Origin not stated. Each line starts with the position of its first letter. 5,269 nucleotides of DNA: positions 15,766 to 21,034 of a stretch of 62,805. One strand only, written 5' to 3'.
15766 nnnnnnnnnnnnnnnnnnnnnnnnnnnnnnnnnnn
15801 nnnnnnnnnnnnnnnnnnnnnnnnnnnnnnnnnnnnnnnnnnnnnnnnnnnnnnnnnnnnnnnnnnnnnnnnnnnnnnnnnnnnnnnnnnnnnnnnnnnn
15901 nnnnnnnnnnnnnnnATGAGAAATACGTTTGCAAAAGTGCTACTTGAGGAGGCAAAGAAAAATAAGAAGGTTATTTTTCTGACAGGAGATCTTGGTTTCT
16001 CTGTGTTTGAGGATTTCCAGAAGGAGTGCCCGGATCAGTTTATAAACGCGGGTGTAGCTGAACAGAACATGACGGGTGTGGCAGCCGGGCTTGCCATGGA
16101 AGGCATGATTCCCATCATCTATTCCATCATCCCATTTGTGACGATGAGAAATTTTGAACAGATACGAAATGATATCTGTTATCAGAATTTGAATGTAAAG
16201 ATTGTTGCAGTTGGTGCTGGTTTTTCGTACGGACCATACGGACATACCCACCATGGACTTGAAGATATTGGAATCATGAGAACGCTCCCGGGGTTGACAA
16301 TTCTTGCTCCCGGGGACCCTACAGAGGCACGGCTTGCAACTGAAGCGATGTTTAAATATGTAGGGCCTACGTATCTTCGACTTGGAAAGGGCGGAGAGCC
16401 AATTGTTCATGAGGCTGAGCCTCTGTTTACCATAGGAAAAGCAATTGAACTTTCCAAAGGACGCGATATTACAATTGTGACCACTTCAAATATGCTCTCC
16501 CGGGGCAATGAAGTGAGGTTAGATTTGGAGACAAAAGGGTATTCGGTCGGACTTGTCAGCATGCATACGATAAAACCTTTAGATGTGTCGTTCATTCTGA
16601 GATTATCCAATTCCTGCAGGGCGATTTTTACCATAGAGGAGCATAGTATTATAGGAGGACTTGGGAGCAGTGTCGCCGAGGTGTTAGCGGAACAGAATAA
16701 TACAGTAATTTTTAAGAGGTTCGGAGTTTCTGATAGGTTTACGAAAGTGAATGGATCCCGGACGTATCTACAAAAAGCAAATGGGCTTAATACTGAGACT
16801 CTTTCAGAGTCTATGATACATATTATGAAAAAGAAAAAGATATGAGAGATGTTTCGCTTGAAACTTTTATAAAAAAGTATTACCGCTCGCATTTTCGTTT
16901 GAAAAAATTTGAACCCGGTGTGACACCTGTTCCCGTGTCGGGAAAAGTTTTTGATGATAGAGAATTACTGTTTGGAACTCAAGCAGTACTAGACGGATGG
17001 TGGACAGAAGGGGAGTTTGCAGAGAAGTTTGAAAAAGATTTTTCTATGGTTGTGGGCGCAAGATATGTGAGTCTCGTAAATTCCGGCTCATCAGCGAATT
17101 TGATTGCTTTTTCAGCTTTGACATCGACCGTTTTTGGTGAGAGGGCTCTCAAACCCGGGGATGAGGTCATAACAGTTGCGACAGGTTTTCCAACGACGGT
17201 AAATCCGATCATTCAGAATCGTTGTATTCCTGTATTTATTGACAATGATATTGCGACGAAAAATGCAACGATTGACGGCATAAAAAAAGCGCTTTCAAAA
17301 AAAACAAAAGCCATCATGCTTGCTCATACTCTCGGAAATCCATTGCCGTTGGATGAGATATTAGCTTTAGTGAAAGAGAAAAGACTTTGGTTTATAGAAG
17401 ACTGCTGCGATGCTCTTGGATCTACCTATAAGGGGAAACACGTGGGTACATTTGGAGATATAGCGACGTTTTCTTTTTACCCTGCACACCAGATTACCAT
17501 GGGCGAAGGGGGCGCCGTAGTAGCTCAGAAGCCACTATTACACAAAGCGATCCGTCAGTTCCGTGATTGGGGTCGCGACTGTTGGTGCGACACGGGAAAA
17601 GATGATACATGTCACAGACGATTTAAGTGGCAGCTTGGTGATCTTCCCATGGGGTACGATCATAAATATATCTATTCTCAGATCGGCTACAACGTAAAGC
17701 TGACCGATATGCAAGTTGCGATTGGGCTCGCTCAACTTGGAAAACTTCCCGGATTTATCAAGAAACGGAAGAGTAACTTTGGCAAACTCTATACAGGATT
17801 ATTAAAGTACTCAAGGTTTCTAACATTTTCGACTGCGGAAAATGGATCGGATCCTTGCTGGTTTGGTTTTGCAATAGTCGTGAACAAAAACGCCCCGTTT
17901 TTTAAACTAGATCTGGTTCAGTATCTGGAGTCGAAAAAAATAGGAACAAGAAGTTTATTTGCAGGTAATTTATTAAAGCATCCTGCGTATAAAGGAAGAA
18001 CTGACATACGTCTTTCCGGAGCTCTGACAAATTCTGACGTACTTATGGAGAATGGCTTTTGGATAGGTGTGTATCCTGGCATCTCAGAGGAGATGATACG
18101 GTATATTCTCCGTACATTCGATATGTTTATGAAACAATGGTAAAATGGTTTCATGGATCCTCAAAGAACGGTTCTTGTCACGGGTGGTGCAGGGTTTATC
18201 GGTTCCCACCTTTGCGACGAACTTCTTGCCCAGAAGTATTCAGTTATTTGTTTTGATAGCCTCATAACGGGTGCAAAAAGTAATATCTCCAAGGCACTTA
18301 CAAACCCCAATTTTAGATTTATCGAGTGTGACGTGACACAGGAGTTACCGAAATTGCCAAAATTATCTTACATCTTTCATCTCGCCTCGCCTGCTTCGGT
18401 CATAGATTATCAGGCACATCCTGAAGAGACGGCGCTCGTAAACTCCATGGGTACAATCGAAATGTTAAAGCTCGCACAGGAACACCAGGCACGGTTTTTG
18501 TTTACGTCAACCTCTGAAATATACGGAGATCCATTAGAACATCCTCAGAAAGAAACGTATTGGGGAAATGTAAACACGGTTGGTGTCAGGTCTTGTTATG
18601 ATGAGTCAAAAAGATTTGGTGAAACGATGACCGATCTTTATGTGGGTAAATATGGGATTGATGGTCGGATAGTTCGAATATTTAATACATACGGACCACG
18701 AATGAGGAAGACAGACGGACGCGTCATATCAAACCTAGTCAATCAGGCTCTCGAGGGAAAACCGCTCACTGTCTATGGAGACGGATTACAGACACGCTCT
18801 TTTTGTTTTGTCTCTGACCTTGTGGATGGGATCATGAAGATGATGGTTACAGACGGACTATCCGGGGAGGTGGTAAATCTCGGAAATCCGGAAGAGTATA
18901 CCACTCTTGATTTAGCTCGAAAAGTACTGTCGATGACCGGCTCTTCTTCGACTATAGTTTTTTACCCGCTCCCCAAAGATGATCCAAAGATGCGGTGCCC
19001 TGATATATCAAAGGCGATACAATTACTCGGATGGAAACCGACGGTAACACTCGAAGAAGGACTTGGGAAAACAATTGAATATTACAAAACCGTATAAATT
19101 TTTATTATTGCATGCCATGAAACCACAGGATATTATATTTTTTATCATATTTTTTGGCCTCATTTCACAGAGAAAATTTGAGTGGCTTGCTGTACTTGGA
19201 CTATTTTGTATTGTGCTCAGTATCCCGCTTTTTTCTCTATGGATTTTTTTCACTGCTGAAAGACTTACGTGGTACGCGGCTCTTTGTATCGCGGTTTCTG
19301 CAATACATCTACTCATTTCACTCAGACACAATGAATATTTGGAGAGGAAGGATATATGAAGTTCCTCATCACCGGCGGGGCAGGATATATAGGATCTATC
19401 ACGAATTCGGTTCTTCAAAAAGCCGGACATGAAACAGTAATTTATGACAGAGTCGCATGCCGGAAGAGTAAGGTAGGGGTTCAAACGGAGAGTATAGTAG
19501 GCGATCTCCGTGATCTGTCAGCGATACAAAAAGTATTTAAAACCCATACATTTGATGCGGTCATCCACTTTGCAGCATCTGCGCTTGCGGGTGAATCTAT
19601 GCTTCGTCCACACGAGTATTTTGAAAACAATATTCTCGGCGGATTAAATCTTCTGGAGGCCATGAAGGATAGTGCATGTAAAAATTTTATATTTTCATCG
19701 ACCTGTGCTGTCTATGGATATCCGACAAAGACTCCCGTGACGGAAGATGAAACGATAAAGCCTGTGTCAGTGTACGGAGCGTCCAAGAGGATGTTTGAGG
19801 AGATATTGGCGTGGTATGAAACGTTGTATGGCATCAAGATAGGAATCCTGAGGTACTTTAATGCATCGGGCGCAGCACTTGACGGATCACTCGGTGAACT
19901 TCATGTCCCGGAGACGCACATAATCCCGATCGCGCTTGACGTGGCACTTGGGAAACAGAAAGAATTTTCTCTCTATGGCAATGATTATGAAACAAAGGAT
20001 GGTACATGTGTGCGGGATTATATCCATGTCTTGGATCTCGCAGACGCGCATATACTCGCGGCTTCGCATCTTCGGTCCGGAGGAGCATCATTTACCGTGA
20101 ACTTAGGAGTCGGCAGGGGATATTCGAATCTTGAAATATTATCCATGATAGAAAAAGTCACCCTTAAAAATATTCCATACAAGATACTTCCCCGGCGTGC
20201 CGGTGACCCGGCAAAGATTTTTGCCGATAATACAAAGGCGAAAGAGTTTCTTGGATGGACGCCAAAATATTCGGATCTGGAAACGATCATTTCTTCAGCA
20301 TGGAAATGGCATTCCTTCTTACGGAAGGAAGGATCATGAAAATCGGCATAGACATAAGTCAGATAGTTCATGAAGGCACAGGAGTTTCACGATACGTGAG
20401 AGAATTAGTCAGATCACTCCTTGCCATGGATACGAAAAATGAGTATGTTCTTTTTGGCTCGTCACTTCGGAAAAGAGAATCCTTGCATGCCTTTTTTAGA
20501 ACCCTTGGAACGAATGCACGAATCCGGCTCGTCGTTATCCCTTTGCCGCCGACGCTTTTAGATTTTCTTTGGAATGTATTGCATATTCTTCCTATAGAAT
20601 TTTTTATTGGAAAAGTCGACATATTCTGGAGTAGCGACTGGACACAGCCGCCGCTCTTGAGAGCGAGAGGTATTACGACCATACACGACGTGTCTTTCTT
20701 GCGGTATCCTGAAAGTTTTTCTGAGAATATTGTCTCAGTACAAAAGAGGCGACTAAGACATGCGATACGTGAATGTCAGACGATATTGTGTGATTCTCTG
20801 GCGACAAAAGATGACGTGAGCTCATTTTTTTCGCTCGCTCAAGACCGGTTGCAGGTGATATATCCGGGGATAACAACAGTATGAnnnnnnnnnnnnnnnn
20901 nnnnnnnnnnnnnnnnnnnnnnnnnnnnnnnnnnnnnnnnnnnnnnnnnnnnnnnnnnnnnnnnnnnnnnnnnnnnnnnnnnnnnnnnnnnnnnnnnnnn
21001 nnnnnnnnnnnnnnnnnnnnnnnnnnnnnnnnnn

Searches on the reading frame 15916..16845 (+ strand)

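Call 68: search_protein_families(library=pfam, proteins=[window:15916-16845:+], max_evalue=0.0001)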
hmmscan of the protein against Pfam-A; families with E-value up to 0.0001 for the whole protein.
window:15916-16845:+ (309 aa): 2 families
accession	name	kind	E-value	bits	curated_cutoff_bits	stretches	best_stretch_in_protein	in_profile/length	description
PF02779.29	Transket_pyr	-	5.7e-32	111.2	27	1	1-158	5-169/174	Transketolase, pyrimidine binding domain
PF02780.25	Transketolase_C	-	9.3e-20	71.2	25.9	1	174-294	1-122/124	Transketolase, C-terminal domain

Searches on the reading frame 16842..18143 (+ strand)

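Call 68: search_protein_families(library=pfam, proteins=[window:16842-18143:+], max_evalue=0.0001)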
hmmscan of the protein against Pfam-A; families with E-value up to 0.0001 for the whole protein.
window:16842-18143:+ (433 aa): 1 family
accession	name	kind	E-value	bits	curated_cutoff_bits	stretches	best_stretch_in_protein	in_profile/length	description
PF01041.23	DegT_DnrJ_EryC1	-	4.5e-85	286.5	19.8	1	47-425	13-358/360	DegT/DnrJ/EryC1/StrS aminotransferase family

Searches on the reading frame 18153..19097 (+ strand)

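Call 68: search_protein_families(library=pfam, proteins=[window:18153-19097:+], max_evalue=0.0001)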
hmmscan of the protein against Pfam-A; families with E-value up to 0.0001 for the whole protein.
window:18153-19097:+ (314 aa): 7 families
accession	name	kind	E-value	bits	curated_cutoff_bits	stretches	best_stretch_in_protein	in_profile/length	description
PF01370.27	Epimerase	-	2.1e-55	188.2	20.9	1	7-244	1-240/240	NAD dependent epimerase/dehydratase family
PF16363.11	GDP_Man_Dehyd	-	6e-52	177.6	27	1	8-306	1-331/332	GDP-mannose 4,6 dehydratase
PF01073.25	3Beta_HSD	-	2.9e-12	46.6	22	1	8-160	1-157/280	3-beta hydroxysteroid dehydrogenase/isomerase family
PF04321.23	RmlD_sub_bind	-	2.2e-10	40.5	27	1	6-266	2-235/287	RmlD substrate binding domain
PF07993.18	NAD_binding_4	-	2.3e-10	40.5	20.1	1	71-178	89-206/258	Male sterility protein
PF02719.21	Polysacc_synt_2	-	1.3e-08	34.8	20.2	1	7-120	1-128/293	Polysaccharide biosynthesis protein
PF00106.31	adh_short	-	3.9e-05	23.7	26.6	0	6-64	2-61/195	short chain dehydrogenase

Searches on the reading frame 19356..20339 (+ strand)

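Call 68: search_protein_families(library=pfam, proteins=[window:19356-20339:+], max_evalue=0.0001)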
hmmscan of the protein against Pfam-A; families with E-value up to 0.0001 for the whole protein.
window:19356-20339:+ (327 aa): 7 families
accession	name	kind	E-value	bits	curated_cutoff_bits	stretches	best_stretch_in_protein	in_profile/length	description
PF01370.27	Epimerase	-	1.4e-53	182.2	20.9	1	4-251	2-240/240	NAD dependent epimerase/dehydratase family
PF16363.11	GDP_Man_Dehyd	-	2.5e-53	182.1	27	1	4-306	1-324/332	GDP-mannose 4,6 dehydratase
PF02719.21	Polysacc_synt_2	-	1.2e-15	57.9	20.2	1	4-170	2-171/293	Polysaccharide biosynthesis protein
PF01073.25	3Beta_HSD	-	6.8e-14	52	22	1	4-150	1-156/280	3-beta hydroxysteroid dehydrogenase/isomerase family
PF04321.23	RmlD_sub_bind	-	8.3e-11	41.9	27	1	1-151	1-136/287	RmlD substrate binding domain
PF13460.12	NAD_binding_10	-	3.2e-06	27.6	27.2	1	7-151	1-131/184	NAD(P)H-binding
PF05368.20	NmrA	-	1.6e-05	25.1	27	1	3-116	5-107/298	NmrA-like family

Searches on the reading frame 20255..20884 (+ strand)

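Call 69: search_protein_families(library=pfam, proteins=[window:20255-20884:+], max_evalue=0.0001)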
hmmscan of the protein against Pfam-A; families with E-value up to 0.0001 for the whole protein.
window:20255-20884:+ (209 aa): 1 family
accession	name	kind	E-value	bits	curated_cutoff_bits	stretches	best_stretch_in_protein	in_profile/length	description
PF13439.12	Glyco_transf_4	-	1.7e-12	48.1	28.5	1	43-208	3-168/170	Glycosyltransferase Family 4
